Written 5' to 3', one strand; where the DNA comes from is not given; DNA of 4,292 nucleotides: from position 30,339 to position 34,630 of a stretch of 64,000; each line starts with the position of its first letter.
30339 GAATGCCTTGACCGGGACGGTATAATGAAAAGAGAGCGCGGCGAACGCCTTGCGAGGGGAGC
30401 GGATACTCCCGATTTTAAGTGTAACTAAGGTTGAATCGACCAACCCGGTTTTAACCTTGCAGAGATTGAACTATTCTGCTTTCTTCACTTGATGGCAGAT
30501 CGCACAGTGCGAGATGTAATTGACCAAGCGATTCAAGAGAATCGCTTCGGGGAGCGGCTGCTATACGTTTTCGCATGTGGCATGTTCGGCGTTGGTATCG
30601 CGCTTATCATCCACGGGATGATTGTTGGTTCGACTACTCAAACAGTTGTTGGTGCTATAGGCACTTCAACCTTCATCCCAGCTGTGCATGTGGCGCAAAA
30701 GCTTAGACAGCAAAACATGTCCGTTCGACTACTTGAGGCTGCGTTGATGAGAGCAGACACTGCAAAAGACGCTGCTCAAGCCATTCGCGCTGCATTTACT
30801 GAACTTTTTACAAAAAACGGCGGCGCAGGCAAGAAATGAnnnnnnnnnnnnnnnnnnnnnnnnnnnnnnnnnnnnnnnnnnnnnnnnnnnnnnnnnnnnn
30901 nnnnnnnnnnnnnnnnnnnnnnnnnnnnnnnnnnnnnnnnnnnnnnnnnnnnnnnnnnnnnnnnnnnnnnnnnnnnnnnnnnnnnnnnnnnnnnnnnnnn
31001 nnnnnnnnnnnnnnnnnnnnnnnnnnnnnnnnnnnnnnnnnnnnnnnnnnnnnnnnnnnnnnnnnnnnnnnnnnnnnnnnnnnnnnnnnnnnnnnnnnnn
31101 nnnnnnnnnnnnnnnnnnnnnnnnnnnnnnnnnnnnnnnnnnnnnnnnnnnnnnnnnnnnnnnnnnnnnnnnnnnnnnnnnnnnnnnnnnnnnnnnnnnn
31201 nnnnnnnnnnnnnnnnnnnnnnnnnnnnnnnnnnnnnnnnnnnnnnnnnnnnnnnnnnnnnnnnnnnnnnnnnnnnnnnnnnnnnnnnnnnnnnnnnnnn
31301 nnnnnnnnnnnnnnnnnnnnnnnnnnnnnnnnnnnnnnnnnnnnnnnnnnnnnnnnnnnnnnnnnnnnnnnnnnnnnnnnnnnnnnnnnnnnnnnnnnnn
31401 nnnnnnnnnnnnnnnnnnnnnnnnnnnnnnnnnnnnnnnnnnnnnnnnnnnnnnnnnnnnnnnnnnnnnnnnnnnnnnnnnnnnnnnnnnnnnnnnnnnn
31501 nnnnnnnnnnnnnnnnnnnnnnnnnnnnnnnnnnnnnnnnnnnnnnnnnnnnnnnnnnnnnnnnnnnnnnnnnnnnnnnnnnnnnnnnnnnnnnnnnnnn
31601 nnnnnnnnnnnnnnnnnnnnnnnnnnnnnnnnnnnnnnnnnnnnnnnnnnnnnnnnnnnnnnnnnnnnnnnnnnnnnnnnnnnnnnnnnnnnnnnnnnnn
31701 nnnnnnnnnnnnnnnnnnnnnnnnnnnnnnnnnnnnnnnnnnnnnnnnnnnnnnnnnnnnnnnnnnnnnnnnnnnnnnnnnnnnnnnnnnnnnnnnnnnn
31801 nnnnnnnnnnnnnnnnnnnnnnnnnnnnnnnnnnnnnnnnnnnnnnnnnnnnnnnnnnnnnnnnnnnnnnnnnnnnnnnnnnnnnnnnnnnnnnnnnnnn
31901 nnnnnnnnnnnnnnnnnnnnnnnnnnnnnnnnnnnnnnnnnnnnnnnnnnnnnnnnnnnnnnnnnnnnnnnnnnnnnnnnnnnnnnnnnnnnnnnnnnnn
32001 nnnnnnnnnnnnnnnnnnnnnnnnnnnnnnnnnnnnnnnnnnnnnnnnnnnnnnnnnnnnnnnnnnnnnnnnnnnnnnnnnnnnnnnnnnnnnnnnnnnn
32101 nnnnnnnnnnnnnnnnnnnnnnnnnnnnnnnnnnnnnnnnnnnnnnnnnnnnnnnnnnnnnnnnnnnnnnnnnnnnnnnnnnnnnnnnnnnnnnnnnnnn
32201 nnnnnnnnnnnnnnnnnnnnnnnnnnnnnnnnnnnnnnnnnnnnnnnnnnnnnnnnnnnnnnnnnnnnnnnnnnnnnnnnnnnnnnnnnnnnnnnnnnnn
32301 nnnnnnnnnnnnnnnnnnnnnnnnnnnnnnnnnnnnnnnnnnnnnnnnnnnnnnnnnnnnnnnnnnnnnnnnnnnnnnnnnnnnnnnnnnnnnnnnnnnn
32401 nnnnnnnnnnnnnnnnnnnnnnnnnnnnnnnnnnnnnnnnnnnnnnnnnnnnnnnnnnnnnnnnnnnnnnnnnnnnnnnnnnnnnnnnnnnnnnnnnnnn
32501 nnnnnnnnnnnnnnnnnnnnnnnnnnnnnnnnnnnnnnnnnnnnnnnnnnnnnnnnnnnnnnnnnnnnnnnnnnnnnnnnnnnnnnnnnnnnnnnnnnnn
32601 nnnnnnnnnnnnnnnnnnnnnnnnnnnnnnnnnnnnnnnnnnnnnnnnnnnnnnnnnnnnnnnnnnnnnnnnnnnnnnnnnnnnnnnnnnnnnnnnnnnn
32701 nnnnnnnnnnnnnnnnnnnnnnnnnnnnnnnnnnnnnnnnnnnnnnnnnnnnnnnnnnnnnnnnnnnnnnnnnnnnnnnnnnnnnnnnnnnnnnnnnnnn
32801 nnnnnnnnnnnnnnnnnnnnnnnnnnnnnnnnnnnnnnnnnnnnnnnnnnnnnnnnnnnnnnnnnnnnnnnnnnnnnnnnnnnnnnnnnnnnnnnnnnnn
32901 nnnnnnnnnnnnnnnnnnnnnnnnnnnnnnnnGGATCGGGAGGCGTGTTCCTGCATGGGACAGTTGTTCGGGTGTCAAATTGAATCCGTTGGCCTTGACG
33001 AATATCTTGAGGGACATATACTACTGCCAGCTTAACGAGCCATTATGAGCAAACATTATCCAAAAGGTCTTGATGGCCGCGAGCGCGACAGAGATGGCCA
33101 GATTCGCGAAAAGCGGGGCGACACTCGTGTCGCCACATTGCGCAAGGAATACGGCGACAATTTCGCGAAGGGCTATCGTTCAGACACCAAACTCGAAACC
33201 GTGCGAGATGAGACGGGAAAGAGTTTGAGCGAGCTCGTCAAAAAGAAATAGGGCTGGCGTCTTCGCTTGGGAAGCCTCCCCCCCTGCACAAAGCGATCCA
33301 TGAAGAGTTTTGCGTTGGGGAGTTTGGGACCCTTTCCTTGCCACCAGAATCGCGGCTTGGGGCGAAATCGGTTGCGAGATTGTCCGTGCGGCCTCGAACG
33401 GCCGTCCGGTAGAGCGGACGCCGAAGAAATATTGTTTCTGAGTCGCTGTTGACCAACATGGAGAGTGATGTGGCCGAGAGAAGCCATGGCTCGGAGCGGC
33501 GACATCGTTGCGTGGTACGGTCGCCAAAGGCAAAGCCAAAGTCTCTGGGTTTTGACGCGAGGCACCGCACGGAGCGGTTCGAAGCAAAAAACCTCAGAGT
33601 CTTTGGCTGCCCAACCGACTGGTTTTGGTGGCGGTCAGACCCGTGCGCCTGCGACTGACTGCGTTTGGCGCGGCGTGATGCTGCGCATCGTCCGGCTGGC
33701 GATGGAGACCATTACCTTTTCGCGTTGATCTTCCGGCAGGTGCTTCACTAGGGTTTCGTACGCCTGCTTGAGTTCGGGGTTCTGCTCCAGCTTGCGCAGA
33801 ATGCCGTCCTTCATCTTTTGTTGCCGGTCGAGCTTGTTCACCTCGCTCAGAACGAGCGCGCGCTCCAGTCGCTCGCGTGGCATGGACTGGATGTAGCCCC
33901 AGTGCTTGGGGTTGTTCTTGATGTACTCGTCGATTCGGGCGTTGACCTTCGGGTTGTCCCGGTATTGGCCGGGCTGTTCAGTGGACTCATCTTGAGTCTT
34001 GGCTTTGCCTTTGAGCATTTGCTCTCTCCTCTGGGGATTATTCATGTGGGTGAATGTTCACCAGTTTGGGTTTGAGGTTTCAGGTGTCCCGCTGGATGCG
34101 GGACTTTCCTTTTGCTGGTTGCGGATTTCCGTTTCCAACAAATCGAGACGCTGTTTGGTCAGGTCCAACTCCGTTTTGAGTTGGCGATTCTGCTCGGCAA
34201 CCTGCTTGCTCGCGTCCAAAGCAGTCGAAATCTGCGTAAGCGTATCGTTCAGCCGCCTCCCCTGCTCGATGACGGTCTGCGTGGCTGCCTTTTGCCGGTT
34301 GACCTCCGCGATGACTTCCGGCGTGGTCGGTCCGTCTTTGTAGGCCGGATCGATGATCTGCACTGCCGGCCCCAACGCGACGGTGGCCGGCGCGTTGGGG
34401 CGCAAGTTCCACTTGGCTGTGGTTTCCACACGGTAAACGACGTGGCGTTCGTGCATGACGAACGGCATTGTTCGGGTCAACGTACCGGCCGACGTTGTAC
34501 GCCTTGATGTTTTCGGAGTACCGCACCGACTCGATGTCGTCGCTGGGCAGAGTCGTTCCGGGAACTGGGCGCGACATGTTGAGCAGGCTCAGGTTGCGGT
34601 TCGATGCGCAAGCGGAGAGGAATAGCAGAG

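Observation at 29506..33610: Three-copy structured repeat brackets the A/T-richer cargo module of the ICE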

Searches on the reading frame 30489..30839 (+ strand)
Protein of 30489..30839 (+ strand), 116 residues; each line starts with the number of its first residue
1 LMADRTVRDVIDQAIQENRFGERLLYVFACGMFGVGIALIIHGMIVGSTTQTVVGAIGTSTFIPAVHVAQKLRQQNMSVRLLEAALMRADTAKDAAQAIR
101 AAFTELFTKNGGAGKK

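Call 11: search_protein_families(library=pfam, proteins=[window:30489-30839:+], max_evalue=0.01)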
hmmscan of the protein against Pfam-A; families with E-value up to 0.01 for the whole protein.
window:30489-30839:+ (116 aa): 0 families

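Call 90: search_protein_families(library=ncbifam, proteins=[window:30489-30839:+], max_evalue=0.01)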
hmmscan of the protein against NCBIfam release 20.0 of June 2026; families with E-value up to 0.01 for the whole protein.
window:30489-30839:+ (116 aa): 2 families
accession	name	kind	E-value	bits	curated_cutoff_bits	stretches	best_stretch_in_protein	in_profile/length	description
NF058603.1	SCO2097_fam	equivalog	0.0081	16.5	110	1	19-79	35-93/129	SCO2097 family morphological protein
NF046098.1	RSP_7527_fam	equivalog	0.0086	15.8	26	0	83-113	11-41/48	RSP_7527 family protein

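Call 97: search_protein_families(library=padloc, proteins=[window:30489-30839:+], max_evalue=0.001)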
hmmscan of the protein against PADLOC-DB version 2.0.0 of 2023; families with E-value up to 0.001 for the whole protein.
window:30489-30839:+ (116 aa): 0 families

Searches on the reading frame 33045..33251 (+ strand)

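Call 11: search_protein_families(library=pfam, proteins=[window:33045-33251:+], max_evalue=0.01)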
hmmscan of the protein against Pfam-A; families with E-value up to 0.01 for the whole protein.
window:33045-33251:+ (68 aa): 1 family
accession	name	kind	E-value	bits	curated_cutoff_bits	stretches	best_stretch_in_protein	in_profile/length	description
PF21079.2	GDH_HM2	-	0.0063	16.9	21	1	20-48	2-30/45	Glutamate dehydrogenase, helical motif 2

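Call 90: search_protein_families(library=ncbifam, proteins=[window:33045-33251:+], max_evalue=0.01)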
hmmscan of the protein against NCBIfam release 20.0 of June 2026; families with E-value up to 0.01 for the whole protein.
window:33045-33251:+ (68 aa): 0 families

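Call 97: search_protein_families(library=padloc, proteins=[window:33045-33251:+], max_evalue=0.001)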
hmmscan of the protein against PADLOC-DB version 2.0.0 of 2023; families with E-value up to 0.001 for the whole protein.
window:33045-33251:+ (68 aa): 0 families

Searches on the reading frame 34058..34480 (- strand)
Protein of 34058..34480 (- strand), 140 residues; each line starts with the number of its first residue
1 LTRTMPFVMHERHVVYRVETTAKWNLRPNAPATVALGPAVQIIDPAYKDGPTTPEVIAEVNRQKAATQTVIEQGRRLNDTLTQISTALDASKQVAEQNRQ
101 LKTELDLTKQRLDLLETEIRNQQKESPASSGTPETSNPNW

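Call 90: search_protein_families(library=ncbifam, proteins=[window:34058-34480:-], max_evalue=0.01)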
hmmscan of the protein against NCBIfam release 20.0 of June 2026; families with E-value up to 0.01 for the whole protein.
window:34058-34480:- (140 aa): 1 family
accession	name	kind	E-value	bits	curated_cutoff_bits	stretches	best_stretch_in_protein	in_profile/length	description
TIGR04211.1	SH3_and_anchor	equivalog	0.00012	21.8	65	1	59-126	95-162/198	TIGR04211 family SH3 domain-containing protein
